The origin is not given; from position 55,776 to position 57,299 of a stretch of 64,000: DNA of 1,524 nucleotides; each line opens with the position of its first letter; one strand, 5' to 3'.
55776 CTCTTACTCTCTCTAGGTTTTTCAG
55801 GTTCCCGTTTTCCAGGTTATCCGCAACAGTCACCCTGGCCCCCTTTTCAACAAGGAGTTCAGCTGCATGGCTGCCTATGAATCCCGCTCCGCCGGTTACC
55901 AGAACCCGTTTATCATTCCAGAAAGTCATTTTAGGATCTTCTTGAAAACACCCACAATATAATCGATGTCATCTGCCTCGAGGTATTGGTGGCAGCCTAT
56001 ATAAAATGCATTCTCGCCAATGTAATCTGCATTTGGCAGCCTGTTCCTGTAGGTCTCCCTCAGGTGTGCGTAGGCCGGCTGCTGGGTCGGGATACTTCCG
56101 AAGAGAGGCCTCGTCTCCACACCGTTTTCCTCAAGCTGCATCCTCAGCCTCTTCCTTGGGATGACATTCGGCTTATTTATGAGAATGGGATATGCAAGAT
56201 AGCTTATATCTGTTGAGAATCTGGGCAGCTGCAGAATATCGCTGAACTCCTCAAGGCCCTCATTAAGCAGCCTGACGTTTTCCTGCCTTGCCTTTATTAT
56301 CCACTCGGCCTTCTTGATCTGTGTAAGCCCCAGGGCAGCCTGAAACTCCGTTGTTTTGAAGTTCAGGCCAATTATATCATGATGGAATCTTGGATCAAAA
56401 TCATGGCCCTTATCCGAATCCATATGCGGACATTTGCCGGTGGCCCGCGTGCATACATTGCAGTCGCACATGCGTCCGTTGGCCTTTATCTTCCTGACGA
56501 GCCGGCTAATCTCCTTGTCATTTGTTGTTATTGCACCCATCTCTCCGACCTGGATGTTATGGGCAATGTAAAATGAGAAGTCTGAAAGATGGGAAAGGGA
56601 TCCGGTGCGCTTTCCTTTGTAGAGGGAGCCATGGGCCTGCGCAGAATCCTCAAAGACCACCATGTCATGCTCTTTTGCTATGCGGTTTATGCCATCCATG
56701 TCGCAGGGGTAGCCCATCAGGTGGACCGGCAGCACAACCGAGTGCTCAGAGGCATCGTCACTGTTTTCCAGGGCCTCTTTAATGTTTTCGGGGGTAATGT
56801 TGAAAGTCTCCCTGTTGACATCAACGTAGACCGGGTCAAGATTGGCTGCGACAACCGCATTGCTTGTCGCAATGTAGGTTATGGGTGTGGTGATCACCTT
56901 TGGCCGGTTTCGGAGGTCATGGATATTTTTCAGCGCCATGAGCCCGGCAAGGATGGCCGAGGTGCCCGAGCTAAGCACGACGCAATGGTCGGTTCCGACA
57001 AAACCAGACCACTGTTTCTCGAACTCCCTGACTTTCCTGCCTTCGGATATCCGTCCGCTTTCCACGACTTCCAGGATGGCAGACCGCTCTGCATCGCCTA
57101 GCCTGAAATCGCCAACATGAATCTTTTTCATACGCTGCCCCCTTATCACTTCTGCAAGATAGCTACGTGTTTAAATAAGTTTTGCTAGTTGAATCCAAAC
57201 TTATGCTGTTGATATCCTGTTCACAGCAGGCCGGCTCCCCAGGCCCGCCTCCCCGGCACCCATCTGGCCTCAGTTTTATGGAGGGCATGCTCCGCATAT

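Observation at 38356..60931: Predicted product is an unusually decorated deoxy/amino sugar: two E1/ColD-like 3-dehydratases with Fe-S-like Cys motifs, carbamoyltransferase and five class-B rSAMs alongside ugd/UXS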

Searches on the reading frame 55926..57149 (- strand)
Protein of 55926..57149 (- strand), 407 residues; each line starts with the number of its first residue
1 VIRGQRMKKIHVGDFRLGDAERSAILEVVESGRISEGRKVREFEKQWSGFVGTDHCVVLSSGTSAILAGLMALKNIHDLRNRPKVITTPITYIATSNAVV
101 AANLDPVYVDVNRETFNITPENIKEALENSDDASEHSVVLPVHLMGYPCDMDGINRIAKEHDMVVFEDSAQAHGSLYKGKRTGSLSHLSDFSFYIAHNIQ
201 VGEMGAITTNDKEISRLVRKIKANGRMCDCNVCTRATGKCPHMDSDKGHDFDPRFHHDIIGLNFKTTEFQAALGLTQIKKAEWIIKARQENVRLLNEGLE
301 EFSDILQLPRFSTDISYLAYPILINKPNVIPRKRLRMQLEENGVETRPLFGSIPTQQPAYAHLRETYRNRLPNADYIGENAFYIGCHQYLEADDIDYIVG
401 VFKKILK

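Call 5: search_protein_families(library=pfam, proteins=[window:55926-57149:-])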
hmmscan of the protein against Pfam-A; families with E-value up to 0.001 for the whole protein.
window:55926-57149:- (407 aa): 1 family
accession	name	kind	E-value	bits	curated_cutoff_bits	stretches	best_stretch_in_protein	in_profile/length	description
PF01041.23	DegT_DnrJ_EryC1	-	9.5e-89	298.5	19.8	1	19-401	5-358/360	DegT/DnrJ/EryC1/StrS aminotransferase family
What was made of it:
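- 55926..57149 (-): His-DegT #1 (407 aa; NCBI MFH1850451.1 starts 6 aa later). Predicted PMP-dependent NDP-4-keto-6-deoxyhexose 3-dehydrase with an invariant four-Cys loop. His197 is codon 56559-56561. The loop C228-x-C230-x2-C233-x6-C240 is at 56430-56468. PF01041 298 bits (call 5).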

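Call 6: search_solved_structures(query=window:55926-57149:-, show_alignments=3)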
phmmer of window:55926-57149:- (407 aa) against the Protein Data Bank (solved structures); distinct sequences matched with E-value up to 0.001: 56.
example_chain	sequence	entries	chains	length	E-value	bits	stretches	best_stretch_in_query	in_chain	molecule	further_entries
3bcx_A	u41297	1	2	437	9e-50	172.9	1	17-404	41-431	CDP-6-deoxy-L-threo-D-glycero-4-hexulose-3-dehydrase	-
3bb8_A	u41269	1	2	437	1.6e-48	168.8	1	17-404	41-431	CDP-4-keto-6-deoxy-D-glucose-3-dehydrase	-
3bn1_A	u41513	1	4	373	1.4e-45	159.1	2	8-225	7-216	Perosamine synthetase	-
3dr7_A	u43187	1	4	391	1.5e-45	159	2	8-225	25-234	Putative perosamine synthetase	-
3dr4_A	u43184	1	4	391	2.1e-45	158.5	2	8-225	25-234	Putative perosamine synthetase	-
2gms_A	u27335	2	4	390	3e-42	148.1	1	18-402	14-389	Putative pyridoxamine 5-phosphate-dependent dehydrase, Wbdk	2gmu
3b8x_A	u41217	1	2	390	2.7e-41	145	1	18-402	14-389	Pyridoxamine 5-phosphate-dependent dehydrase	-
7l7x_AAA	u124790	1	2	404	3.3e-41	144.7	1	21-399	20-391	DegT/DnrJ/EryC1/StrS aminotransferase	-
2r0t_A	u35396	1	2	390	4.7e-41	144.2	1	18-402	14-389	Pyridoxamine 5-phosphate-dependent dehydrase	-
7b0m_AAA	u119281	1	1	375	7.6e-41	143.5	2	10-216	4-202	Sugar aminotransferase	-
3gr9_A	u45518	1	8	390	1.1e-40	143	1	18-402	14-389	ColD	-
7b0d_A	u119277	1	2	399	6.1e-40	140.5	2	23-225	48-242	Glutamine--scyllo-inositol transaminase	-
2c7t_A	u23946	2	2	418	1.8e-35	125.8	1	36-309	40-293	GLUTAMINE-2-DEOXY-SCYLLO-INOSOSE AMINOTRANSFERASE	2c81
5w71_A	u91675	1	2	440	2.1e-35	125.6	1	36-309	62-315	L-glutamine:2-deoxy-scyllo-inosose aminotransferase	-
3frk_A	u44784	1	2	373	3.1e-33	118.5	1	37-221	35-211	QdtB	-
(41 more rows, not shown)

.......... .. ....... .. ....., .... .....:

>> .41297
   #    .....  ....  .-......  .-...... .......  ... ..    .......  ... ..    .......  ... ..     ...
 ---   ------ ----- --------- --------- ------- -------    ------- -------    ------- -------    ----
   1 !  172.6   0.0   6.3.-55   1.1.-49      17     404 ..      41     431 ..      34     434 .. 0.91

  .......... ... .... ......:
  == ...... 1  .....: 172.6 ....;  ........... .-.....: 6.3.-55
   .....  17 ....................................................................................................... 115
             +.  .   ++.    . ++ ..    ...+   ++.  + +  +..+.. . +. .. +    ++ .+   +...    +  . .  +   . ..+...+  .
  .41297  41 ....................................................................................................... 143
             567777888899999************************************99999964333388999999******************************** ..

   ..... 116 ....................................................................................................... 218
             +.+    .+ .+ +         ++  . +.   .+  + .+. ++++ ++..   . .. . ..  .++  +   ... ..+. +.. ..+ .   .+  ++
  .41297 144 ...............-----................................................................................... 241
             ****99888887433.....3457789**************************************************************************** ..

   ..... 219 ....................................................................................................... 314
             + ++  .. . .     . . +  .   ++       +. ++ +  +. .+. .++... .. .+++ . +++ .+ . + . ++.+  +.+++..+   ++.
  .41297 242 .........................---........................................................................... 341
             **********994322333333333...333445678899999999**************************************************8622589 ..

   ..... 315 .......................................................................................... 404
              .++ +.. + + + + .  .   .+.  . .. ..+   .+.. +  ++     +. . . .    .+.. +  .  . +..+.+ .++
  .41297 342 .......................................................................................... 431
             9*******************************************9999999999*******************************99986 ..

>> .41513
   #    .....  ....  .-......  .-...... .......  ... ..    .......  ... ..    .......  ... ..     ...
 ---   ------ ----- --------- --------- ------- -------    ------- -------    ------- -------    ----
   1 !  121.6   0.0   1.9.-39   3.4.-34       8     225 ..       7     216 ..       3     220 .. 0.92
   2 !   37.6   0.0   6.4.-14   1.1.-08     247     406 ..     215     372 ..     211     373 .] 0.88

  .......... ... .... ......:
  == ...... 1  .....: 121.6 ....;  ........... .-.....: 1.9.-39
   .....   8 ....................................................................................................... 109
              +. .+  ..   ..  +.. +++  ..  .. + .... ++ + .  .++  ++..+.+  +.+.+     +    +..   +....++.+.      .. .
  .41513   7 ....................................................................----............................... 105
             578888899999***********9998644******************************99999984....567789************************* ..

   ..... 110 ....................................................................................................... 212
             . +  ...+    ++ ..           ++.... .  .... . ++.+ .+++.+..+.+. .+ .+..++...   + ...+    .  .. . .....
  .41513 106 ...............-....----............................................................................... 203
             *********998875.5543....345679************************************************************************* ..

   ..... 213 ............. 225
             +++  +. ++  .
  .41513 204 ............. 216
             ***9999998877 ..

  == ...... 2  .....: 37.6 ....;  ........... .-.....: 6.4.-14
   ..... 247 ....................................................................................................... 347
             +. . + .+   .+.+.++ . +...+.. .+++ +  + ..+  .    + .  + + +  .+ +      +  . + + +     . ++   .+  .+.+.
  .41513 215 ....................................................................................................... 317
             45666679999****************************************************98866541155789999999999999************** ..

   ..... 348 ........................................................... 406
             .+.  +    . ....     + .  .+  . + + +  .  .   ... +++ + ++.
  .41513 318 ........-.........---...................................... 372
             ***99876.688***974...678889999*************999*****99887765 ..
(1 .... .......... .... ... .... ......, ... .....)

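Call 8: search_protein_families(library=ncbifam, proteins=[window:55926-57149:-])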
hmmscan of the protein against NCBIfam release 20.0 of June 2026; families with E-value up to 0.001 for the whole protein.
window:55926-57149:- (407 aa): 7 families
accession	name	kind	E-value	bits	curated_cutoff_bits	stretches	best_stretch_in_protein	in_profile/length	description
NF011936.0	PRK15407.1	equivalog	6.8e-74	249.1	423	1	16-406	43-436/440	lipopolysaccharide biosynthesis protein RfbH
TIGR03588.1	PseC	equivalog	1.1e-65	222.1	423.5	1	20-406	12-380/380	UDP-4-amino-4,6-dideoxy-N-acetyl-beta-L-altrosamine transaminase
TIGR04181.1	NHT_00031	hypoth_equivalog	7e-53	179.8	420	1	17-374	8-346/359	LegC family aminotransferase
NF008658.2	PRK11658.1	equivalog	1.4e-43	149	631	1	17-406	12-377/379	UDP-4-amino-4-deoxy-L-arabinose aminotransferase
NF008687.0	PRK11706.1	equivalog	3.9e-38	131.2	375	1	19-223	11-207/375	dTDP-4-amino-4,6-dideoxygalactose transaminase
TIGR04427.1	PLP_DesI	equivalog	5.5e-34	117.9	650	2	36-228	50-231/390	dTDP-4-dehydro-6-deoxyglucose aminotransferase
TIGR02379.1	ECA_wecE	subfamily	7.9e-33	113.7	434.85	1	21-346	13-317/376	dTDP-4-amino-4,6-dideoxy-D-glucose transaminase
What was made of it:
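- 55926..57149 (-): RfbH NF011936 249 bits against a cut-off of 423 (call 8).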
